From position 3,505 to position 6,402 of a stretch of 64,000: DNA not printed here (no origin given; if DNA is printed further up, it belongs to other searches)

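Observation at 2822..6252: Cytoplasmic pyrogallol-hydroxytransferase-like Mo enzyme (alpha without Fe-S/Tat; beta with CarboxypepD_reg-like barrel) in a glycoside/polyphenol locus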

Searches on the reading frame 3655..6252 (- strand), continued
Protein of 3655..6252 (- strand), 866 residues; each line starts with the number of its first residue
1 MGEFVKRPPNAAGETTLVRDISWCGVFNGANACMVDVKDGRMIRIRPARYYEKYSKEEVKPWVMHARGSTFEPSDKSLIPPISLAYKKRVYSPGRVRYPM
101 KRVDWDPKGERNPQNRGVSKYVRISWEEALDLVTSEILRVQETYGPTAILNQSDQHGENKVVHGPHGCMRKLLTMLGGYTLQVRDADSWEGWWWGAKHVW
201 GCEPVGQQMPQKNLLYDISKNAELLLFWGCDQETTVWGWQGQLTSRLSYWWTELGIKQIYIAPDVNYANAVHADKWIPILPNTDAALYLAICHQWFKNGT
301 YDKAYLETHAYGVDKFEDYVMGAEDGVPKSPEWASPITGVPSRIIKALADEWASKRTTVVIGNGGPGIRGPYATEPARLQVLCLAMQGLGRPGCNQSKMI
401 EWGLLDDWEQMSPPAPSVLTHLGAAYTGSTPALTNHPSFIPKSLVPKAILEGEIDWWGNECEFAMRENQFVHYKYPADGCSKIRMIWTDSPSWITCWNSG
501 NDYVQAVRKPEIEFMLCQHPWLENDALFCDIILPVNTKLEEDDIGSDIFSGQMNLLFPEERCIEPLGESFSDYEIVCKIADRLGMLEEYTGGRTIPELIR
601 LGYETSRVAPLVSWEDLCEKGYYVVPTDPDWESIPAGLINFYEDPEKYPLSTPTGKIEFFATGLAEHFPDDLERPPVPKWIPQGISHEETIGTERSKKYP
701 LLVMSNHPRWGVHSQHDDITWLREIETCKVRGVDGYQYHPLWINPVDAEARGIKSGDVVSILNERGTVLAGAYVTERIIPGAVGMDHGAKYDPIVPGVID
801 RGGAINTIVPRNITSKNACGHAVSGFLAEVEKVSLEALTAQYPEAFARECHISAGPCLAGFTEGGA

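Call 17: find_encoding_contigs(protein=P0015, flank=10000, max_places=3)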
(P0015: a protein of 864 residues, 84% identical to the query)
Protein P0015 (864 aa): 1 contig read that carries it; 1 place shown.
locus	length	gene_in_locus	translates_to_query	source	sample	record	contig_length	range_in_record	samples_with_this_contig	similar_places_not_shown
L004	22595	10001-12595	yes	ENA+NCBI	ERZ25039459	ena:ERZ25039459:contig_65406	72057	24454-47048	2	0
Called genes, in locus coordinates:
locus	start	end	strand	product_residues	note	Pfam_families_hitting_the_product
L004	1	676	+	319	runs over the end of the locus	PF04199:Cyclase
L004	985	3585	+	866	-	PF21423:AhtL-like_1st, PF00384:Molybdopterin, PF01568:Molydop_binding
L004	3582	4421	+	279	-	PF13247:Fer4_11, PF13620:CarboxypepD_reg, PF13715:CarbopepD_reg_2 (weak)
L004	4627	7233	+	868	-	PF21423:AhtL-like_1st, PF00384:Molybdopterin, PF01568:Molydop_binding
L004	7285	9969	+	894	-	PF21423:AhtL-like_1st, PF00384:Molybdopterin, PF01568:Molydop_binding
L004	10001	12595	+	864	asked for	PF21423:AhtL-like_1st, PF00384:Molybdopterin, PF01568:Molydop_binding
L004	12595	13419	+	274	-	PF12797:Fer4_2 (faint), PF12838:Fer4_7 (faint), PF13237:Fer4_10 (faint), PF13187:Fer4_9 (faint), PF13247:Fer4_11, PF13620:CarboxypepD_reg, PF13715:CarbopepD_reg_2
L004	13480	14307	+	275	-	PF09339:HTH_IclR, PF01614:IclR_C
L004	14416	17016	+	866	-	PF21423:AhtL-like_1st, PF00384:Molybdopterin, PF01568:Molydop_binding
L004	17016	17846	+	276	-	PF12837:Fer4_6 (faint), PF12838:Fer4_7 (faint), PF13237:Fer4_10 (faint), PF13187:Fer4_9 (faint), PF13247:Fer4_11, PF13620:CarboxypepD_reg, PF13715:CarbopepD_reg_2 (weak)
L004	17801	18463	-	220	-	-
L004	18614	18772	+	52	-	-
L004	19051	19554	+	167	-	-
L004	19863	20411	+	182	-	PF13458:Peripla_BP_6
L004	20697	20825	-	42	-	-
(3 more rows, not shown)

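Call 18: find_related_loci(query=window:3655-6252:-, collection=genome_contigs, flank=10000)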
Query window:3655-6252:- (866 aa) in genome_contigs; peptide patterns used: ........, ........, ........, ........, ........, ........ (x = any residue, [..] = any of these).
204 stretches matched a pattern; 185 encode a relative of the query (tblastn E <= 1e-3); the best 80 are kept; 79 distinct loci.
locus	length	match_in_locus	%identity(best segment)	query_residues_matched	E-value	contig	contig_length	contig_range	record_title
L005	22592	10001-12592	89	3-866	0e+0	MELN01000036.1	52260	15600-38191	MAG: Actinobacteria bacterium RBG_16_64_13 RBG_16_scaffold_210, whole genome shotgun sequence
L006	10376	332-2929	85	1-866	0e+0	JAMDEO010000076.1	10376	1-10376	MAG: Actinomycetota bacterium isolate FK_Sedi_B_Bin.10 NODE_26812_length_10376_cov_1.70758, whole genome shotgun sequenc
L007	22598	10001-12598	83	1-866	0e+0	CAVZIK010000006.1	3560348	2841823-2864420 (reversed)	MAG: uncultured Actinomycetes bacterium isolate MFD02416.bin.1.65 genome assembly, contig: contig_18476, whole genome sh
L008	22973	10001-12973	84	12-865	0e+0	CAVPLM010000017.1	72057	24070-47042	MAG: uncultured Actinomycetes bacterium isolate MFD00032.bin.2.39 genome assembly, contig: contig_65406, whole genome sh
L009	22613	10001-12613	80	1-863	0e+0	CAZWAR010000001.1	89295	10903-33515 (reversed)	MAG TPA_asm: uncultured Gaiellales bacterium isolate binchicken_co129_799 genome assembly, contig: NODE_422_length_89295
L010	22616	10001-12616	80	1-864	0e+0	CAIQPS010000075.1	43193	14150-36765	MAG: uncultured actinobacterium isolate LaPlata_bin-3933 genome assembly, contig: bin-3933:075/169, whole genome shotgun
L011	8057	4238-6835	80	1-866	0e+0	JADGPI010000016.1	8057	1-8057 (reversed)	MAG: Thermoleophilia bacterium isolate Chersky_299 k127_706264, whole genome shotgun sequence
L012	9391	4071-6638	82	13-860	0e+0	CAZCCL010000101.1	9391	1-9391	MAG TPA_asm: uncultured Gaiellales bacterium isolate SRP185410_co2_381 genome assembly, contig: NODE_9665_length_9391_co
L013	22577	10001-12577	81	1-860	0e+0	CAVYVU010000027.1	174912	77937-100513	MAG: uncultured Thermoleophilia bacterium isolate MFD01299.bin.2.213 genome assembly, contig: contig_91663, whole genome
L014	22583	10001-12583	79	6-865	0e+0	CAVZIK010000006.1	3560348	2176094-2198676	MAG: uncultured Actinomycetes bacterium isolate MFD02416.bin.1.65 genome assembly, contig: contig_18476, whole genome sh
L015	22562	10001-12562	80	14-860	0e+0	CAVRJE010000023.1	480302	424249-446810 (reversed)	MAG: uncultured Actinomycetota bacterium isolate MFD05942.bin.2.329 genome assembly, contig: contig_7104, whole genome s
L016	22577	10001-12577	80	13-864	0e+0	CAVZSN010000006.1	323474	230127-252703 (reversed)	MAG: uncultured Actinomycetota bacterium isolate MFD00709.bin.2.159 genome assembly, contig: contig_31980, whole genome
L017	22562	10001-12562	80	14-860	0e+0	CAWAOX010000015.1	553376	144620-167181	MAG: uncultured Actinomycetota bacterium isolate MFD02979.bin.1.129 genome assembly, contig: contig_41666, whole genome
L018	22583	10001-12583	78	1-860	0e+0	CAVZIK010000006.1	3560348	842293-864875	MAG: uncultured Actinomycetes bacterium isolate MFD02416.bin.1.65 genome assembly, contig: contig_18476, whole genome sh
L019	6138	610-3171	78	14-860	0e+0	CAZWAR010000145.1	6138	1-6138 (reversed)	MAG TPA_asm: uncultured Gaiellales bacterium isolate binchicken_co129_799 genome assembly, contig: NODE_44295_length_613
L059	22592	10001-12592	73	2-864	0e+0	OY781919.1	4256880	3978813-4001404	MAG: Geopsychrobacteraceae bacterium isolate 4e1a5015-ed3f-4373-8408-0037d4527bea genome assembly, chromosome: 1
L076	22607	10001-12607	71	6-866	0e+0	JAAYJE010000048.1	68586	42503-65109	MAG: Actinomycetota bacterium isolate AS10tlH2TH_230 92154_AS10, whole genome shotgun sequence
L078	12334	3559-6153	70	10-866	0e+0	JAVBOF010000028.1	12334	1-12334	MAG: Eubacteriales bacterium isolate EPI_MAG_00101 c_000006455035, whole genome shotgun sequence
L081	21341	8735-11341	71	7-866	0e+0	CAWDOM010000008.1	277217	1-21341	MAG: uncultured Actinomycetota bacterium isolate MFD04716.bin.2.261 genome assembly, contig: contig_47414, whole genome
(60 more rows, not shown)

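Call 58: search_protein_families(library=pfam, proteins=[L005:8206-9981:+, L005:7659-8165:+, L005:16735-18711:+, L005:18868-20349:+, L005:15922-16698:+, L005:4116-5678:-, L005:1924-3519:-, L076:8428-8982:+, L081:12269-13063:+], max_evalue=0.00001)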
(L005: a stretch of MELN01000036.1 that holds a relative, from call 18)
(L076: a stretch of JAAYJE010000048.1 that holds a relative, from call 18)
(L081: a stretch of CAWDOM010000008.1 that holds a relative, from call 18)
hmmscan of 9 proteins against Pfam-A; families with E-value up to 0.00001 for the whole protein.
L005:8206-9981:+ (592 aa): 2 families
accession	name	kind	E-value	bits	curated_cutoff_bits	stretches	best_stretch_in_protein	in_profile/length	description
PF02129.25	Peptidase_S15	-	3e-41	142.3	23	1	46-213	1-153/262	X-Pro dipeptidyl-peptidase (S15 family)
PF08530.16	PepX_C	-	7.6e-39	134.3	22.5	1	316-584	1-216/217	X-Pro dipeptidyl-peptidase C-terminal non-catalytic domain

L005:7659-8165:+ (169 aa): 1 family
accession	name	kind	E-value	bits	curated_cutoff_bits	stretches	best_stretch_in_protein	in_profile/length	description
PF01042.26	Ribonuc_L-PSP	-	1.6e-20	73.8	27.3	1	38-166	3-121/121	Endoribonuclease L-PSP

L005:16735-18711:+ (659 aa): 9 families
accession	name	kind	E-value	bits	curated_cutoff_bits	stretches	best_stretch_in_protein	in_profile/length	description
PF00724.26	Oxidored_FMN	-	1e-59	203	27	1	7-343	2-337/342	NADH:flavin oxidoreductase / NADH oxidase family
PF07992.20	Pyr_redox_2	-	3.9e-17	63.1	26.1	1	392-623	1-244/291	Pyridine nucleotide-disulphide oxidoreductase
PF00070.33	Pyr_redox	-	5.4e-10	40.1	22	0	393-467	1-64/82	Pyridine nucleotide-disulphide oxidoreductase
PF12831.13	FAD_oxidored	-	1.6e-09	38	27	1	394-447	2-54/416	FAD dependent oxidoreductase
PF00890.30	FAD_binding_2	-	9.4e-09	35.4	20.4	1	394-435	2-43/414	FAD binding domain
PF01266.30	DAO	-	3.9e-08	33.7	27.9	0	393-429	1-38/353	FAD dependent oxidoreductase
PF01134.28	GIDA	-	4.3e-07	29.8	22.1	0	393-423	1-31/391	Glucose inhibited division protein A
PF03486.20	HI0933_like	-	8.1e-07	29.2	50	1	393-434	2-43/244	HI0933-like protein Rossmann domain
PF13450.12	NAD_binding_8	-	3.9e-06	27.5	21.9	0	396-429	1-34/68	NAD(P)-binding Rossmann-like domain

L005:18868-20349:+ (494 aa): 3 families
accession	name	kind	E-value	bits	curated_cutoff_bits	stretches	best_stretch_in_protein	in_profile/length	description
PF01977.22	UbiD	-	4.1e-51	173.5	23.3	1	117-324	3-203/206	3-octaprenyl-4-hydroxybenzoate carboxy-lyase Rift-related domain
PF20696.2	UbiD_C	-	1.5e-29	103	24.2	1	332-466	2-127/127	3-octaprenyl-4-hydroxybenzoate carboxy-lyase C-terminal domain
PF20695.2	UbiD_N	-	8.2e-18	64.7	24.3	1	26-108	6-78/78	3-octaprenyl-4-hydroxybenzoate carboxy-lyase N-terminal domain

L005:15922-16698:+ (259 aa): 1 family
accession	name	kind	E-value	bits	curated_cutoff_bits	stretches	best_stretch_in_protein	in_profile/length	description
PF00440.29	TetR_N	-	1.2e-14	54.3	24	1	73-119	1-47/47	Bacterial regulatory proteins, tetR family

L005:4116-5678:- (521 aa): 3 families
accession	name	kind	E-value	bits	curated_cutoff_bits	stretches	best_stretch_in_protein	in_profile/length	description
PF07690.21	MFS_1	-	3.8e-55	187.6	33.4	1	33-426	1-346/347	Major Facilitator Superfamily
PF06609.19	TRI12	-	4.7e-13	48.9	23.2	1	47-458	63-489/599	Fungal trichothecene efflux pump (TRI12)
PF00083.30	Sugar_tr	-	6.6e-09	35.6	22.3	1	63-197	47-187/452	Sugar (and other) transporter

L005:1924-3519:- (532 aa): 1 family
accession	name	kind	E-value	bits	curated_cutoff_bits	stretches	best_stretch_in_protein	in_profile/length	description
PF00496.27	SBP_bac_5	-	1.3e-82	278.3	32.4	1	96-447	2-361/368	Bacterial extracellular solute-binding proteins, family 5 Middle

L076:8428-8982:+ (185 aa): 2 families
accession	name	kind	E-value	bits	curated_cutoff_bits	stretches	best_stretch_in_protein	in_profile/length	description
PF03358.20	FMN_red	-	8.1e-23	81.1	24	1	4-121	3-112/152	NADPH-dependent FMN reductase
PF02525.22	Flavodoxin_2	-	5.5e-16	59.3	27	1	3-173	2-191/198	Flavodoxin-like fold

L081:12269-13063:+ (265 aa): 2 families
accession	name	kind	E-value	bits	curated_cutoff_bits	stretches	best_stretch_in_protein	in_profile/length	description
PF01026.27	TatD_DNase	-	1.2e-09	38.4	27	1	5-140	1-131/253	TatD related DNase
PF04909.20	Amidohydro_2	-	1.1e-06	29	26.4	0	5-177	1-184/289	Amidohydrolase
